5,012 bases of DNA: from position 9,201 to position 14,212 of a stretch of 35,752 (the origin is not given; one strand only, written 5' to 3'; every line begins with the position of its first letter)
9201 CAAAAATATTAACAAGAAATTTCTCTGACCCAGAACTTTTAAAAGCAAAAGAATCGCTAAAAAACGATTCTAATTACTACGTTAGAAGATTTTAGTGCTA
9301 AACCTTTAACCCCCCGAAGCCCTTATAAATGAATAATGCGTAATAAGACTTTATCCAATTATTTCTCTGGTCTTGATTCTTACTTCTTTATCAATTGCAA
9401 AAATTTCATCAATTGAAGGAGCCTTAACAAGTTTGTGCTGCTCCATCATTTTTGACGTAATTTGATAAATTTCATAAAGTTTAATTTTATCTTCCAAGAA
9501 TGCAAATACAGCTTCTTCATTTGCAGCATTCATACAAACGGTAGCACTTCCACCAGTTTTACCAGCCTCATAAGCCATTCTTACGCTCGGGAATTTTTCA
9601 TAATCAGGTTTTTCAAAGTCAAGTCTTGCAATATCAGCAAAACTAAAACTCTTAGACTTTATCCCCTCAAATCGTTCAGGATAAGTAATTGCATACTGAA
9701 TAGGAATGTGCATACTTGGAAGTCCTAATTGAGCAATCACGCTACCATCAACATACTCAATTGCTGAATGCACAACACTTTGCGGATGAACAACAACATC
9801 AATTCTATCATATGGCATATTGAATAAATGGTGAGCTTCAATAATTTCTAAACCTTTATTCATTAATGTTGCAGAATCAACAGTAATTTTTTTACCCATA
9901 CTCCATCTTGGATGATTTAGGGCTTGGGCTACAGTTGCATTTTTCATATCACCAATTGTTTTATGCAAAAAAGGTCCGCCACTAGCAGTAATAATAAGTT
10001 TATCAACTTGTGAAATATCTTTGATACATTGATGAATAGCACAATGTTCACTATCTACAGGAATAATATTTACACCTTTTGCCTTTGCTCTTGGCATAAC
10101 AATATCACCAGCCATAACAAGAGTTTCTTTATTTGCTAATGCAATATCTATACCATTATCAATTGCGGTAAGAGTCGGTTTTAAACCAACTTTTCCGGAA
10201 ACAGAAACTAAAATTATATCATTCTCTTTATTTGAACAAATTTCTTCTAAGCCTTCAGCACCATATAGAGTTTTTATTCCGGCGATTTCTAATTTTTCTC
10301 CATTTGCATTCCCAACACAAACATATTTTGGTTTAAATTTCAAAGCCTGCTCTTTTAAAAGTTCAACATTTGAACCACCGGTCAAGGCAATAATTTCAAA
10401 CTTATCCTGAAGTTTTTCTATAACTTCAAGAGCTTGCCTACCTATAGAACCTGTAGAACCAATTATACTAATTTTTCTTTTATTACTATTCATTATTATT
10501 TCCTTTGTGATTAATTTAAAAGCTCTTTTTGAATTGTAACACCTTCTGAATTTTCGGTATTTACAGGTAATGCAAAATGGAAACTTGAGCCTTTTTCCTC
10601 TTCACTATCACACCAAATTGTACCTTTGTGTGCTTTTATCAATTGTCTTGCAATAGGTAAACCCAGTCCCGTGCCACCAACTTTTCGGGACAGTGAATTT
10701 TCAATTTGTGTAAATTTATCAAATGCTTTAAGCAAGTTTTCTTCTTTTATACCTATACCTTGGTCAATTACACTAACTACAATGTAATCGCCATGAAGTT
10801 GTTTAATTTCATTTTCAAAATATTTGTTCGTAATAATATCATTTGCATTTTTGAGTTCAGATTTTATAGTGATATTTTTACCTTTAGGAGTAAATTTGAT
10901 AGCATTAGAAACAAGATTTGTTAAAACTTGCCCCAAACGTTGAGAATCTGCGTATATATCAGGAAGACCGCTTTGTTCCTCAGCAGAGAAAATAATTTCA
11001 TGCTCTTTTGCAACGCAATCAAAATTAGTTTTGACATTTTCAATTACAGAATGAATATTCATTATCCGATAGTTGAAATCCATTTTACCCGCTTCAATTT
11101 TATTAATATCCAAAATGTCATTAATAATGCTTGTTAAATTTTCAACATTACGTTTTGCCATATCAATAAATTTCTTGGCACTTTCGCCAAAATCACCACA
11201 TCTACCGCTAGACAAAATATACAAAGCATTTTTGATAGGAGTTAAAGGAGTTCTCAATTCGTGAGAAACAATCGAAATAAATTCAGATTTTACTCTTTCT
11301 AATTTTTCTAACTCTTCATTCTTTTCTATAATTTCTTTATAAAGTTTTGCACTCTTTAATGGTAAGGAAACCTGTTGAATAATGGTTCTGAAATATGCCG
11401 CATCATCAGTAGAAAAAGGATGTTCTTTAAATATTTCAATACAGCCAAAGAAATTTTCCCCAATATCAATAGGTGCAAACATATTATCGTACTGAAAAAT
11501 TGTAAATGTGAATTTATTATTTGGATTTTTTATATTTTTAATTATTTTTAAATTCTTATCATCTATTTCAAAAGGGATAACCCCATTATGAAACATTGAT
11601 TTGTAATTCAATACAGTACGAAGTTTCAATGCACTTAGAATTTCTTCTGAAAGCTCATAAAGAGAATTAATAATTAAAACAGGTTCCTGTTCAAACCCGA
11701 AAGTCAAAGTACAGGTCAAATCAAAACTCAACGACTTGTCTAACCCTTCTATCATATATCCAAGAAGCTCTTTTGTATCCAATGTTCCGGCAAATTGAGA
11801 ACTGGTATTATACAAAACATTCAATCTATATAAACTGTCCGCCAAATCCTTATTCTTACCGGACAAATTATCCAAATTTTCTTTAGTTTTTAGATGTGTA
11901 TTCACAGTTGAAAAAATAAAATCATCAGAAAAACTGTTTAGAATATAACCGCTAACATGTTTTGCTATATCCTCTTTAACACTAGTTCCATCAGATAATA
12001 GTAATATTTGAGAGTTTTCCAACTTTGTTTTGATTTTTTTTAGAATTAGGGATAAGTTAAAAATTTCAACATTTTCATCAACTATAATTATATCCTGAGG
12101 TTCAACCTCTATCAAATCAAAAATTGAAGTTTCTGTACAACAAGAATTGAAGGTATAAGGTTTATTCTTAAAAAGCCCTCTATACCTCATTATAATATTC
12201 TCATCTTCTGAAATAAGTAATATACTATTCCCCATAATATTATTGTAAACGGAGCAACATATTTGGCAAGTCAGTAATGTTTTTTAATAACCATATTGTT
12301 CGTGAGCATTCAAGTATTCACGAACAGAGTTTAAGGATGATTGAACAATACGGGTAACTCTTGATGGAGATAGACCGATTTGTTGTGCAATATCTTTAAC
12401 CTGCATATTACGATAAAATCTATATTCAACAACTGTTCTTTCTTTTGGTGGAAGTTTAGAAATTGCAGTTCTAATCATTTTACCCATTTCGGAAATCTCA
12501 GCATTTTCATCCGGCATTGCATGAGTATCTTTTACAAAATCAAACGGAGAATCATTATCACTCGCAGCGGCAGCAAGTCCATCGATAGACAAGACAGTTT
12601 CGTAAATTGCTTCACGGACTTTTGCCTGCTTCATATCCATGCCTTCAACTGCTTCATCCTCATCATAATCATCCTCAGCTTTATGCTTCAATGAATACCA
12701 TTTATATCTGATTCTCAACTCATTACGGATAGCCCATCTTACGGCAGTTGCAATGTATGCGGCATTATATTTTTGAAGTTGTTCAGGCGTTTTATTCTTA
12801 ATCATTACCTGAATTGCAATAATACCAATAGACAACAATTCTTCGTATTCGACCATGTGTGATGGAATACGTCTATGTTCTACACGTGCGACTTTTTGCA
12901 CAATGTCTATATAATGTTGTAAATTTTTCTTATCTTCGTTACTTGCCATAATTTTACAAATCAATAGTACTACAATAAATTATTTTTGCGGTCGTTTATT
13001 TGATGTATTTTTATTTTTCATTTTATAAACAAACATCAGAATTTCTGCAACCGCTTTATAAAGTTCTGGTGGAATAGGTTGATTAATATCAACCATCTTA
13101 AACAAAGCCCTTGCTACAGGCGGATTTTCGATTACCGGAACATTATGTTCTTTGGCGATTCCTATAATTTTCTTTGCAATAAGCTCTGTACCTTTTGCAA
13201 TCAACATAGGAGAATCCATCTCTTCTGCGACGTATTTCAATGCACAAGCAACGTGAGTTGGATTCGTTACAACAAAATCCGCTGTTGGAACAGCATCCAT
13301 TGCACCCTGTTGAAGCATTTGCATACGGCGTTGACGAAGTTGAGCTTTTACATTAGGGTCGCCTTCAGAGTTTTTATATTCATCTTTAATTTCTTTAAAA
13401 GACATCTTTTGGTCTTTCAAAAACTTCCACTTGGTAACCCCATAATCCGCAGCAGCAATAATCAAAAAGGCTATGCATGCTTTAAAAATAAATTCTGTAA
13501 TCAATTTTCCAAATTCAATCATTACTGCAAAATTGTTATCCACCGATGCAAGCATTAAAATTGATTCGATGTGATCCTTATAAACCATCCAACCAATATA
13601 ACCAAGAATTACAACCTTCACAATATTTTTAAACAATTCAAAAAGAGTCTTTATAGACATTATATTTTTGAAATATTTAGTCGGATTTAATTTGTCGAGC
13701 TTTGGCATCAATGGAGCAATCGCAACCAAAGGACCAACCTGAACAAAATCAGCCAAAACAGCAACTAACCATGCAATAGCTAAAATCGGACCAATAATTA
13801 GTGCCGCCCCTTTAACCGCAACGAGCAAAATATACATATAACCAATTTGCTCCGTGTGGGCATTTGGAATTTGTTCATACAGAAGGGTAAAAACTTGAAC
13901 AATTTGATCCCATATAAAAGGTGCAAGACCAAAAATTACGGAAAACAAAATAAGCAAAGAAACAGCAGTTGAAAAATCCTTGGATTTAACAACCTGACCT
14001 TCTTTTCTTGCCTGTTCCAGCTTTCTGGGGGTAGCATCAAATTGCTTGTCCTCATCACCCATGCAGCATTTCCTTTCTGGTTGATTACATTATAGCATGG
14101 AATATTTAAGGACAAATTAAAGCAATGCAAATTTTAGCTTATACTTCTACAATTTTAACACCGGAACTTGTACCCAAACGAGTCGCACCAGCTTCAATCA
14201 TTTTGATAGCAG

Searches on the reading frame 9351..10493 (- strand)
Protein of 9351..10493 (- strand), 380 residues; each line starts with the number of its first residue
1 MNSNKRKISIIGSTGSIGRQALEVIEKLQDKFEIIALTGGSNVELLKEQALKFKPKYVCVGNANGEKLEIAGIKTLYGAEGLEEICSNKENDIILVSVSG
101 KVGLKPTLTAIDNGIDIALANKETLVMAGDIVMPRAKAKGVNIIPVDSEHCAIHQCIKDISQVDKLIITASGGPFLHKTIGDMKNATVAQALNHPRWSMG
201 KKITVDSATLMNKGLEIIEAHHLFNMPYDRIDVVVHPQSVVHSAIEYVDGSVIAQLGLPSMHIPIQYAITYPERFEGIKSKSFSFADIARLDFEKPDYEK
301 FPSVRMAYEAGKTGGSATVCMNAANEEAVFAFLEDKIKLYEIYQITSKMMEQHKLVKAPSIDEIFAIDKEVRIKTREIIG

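Call 46: search_protein_families(library=ncbifam, max_evalue=0.00001, proteins=[window:9351-10493:-])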
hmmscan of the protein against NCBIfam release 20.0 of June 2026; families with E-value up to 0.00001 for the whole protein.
window:9351-10493:- (380 aa): 3 families
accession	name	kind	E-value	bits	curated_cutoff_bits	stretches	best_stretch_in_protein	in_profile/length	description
NF009114.0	PRK12464.1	equivalog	4e-139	463.9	461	1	6-379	3-382/389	1-deoxy-D-xylulose-5-phosphate reductoisomerase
TIGR00243.1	Dxr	equivalog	9.2e-135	449.5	315.7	1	6-375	2-380/389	1-deoxy-D-xylulose-5-phosphate reductoisomerase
NF003938.0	PRK05447.1-1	equivalog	3.4e-119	398.4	515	1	6-379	2-393/398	1-deoxy-D-xylulose-5-phosphate reductoisomerase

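Call 83: list_cluster_members(proteins=[window:9354-10493:-, window:12983-14062:-, P0013])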
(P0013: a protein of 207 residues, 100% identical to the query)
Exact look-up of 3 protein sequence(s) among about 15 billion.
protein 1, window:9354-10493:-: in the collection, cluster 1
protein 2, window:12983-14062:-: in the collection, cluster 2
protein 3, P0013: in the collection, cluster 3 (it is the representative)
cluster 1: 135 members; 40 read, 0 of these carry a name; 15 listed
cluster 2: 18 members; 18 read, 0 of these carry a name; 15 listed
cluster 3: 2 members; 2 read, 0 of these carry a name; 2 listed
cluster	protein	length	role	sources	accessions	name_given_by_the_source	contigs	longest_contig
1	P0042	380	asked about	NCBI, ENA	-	-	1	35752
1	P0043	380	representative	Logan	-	-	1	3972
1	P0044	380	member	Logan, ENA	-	-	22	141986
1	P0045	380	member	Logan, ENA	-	-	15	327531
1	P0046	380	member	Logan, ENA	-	-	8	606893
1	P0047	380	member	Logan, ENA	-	-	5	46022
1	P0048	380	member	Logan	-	-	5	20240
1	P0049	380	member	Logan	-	-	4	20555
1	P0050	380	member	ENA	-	-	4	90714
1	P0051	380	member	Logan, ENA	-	-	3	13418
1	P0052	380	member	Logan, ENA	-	-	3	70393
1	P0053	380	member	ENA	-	-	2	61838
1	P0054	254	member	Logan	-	-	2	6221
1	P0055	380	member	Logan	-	-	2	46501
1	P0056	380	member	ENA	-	-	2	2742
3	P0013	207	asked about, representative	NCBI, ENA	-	-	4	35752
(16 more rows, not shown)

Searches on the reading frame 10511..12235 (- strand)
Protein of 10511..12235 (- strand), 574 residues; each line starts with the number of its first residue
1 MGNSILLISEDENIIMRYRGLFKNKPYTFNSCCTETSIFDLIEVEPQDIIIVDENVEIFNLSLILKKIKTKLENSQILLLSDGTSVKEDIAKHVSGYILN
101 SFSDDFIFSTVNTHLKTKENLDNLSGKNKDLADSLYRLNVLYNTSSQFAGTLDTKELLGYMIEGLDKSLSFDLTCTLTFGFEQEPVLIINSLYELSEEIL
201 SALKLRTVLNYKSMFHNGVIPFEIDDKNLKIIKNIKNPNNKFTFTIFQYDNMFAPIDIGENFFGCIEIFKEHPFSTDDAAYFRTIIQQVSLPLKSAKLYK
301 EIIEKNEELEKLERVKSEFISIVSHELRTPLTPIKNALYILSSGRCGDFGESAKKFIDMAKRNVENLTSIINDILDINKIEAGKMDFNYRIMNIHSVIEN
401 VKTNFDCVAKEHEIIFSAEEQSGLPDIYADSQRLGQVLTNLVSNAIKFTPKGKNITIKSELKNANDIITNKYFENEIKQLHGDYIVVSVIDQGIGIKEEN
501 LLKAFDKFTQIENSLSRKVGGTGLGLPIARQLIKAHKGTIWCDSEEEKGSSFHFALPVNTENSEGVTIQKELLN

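Call 46: search_protein_families(library=ncbifam, max_evalue=0.00001, proteins=[window:10511-12235:-])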
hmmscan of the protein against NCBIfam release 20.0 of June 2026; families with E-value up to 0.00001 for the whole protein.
window:10511-12235:- (574 aa): 69 families (the best 25 are shown)
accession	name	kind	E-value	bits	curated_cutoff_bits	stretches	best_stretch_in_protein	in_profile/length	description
NF033092.0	HK_WalK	equivalog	2.1e-57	195.1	725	1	306-558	362-594/594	cell wall metabolism sensor histidine kinase WalK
NF046044.1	PnpS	equivalog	1.4e-54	185.7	400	1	308-557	162-390/390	two-component system histidine kinase PnpS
TIGR02956.1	TMAO_torS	equivalog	1.9e-52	178.5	676.5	1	296-564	441-688/967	TMAO reductase system sensor histidine kinase/response regulator TorS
NF008318.0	PRK11107.1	equivalog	3.5e-48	164.3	890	1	313-563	290-523/920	two-component sensor histidine kinase BarA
TIGR02966.1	phoR_proteo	equivalog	1e-47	162.8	334.2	1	308-555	106-332/333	phosphate regulon sensor histidine kinase PhoR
NF047874.1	MASE3_PAS_HK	subfamily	6.6e-47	160.7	560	1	270-570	356-637/655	MASE3 domain-containing sensor histidine kinase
NF041947.1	LuxQ_Vibrio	equivalog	6.2e-46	156.7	1200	1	306-569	462-707/843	quorum-sensing autoinducer 2 sensor kinase/phosphatase LuxQ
NF006800.0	PRK09303.1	equivalog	8.8e-45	153.3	342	1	304-561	139-380/383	histidine kinase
NF045911.1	TCSHisKinNblS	equivalog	8.9e-43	146.5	1000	1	311-558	383-620/621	two-component system sensor histidine kinase NblS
NF033093.1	HK_VicK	exception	6.6e-41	140.4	680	1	306-562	199-439/448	cell wall metabolism sensor histidine kinase VicK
NF008302.0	PRK11091.1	equivalog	8.9e-41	139.9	838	1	304-563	271-510/779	aerobic respiration two-component sensor histidine kinase ArcB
NF038297.2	hybrid_HK_HrmK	equivalog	2.4e-40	138.8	725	1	284-564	203-463/607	hybrid histidine kinase/response regulator HrmK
NF047465.1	hybrid_HK_LvrA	exception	5.2e-40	137.2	1200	1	300-561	186-425/819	hybrid histidine kinase/response regulator LvrA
NF040691.1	MtrAB_MtrB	equivalog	6.4e-40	137.6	450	1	303-562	258-496/507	MtrAB system histidine kinase MtrB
NF011874.0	PRK15347.1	equivalog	3.7e-38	131.2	852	1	301-561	383-617/921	two component system sensor kinase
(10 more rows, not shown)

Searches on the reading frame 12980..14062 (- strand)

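Call 46: search_protein_families(library=ncbifam, max_evalue=0.00001, proteins=[window:12980-14062:-])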
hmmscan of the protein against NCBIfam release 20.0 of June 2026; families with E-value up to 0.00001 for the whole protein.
window:12980-14062:- (360 aa): 9 families
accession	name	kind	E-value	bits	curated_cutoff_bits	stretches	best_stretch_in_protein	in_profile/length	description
TIGR00328.1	flhB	equivalog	2.5e-104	349.2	349.25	1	5-351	2-347/348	flagellar biosynthesis protein FlhB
TIGR01404.2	FlhB_rel_III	equivalog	3.8e-96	322.5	358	1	6-347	2-340/341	type III secretion system export apparatus subunit SctU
NF009411.0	PRK12772.1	equivalog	7.6e-95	318.6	739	1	1-351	260-609/610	fused FliR family export protein/FlhB family type III secretion system protein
NF009364.0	PRK12721.1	equivalog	8e-70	235.7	381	1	6-354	4-349/352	EscU/YscU/HrcU family type III secretion system export apparatus switch protein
NF004950.0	PRK06298.1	equivalog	1e-66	225.5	434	1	5-357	3-353/360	type III secretion system protein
NF009117.0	PRK12468.1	equivalog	6.9e-53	179.8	712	1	3-350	6-352/386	flagellar biosynthesis protein FlhB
NF006017.0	PRK08156.1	equivalog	1.9e-44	152.4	394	1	6-359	4-349/367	EscU/YscU/HrcU family type III secretion system export apparatus switch protein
NF009412.0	PRK12773.1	equivalog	1.3e-36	126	886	1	4-343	301-640/649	flagellar biosynthesis protein FlhB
TIGR00789.1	flhB_rel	hypoth_equivalog_domain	1.3e-20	73.4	117.35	1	270-351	3-83/84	FlhB-like flagellar biosynthesis protein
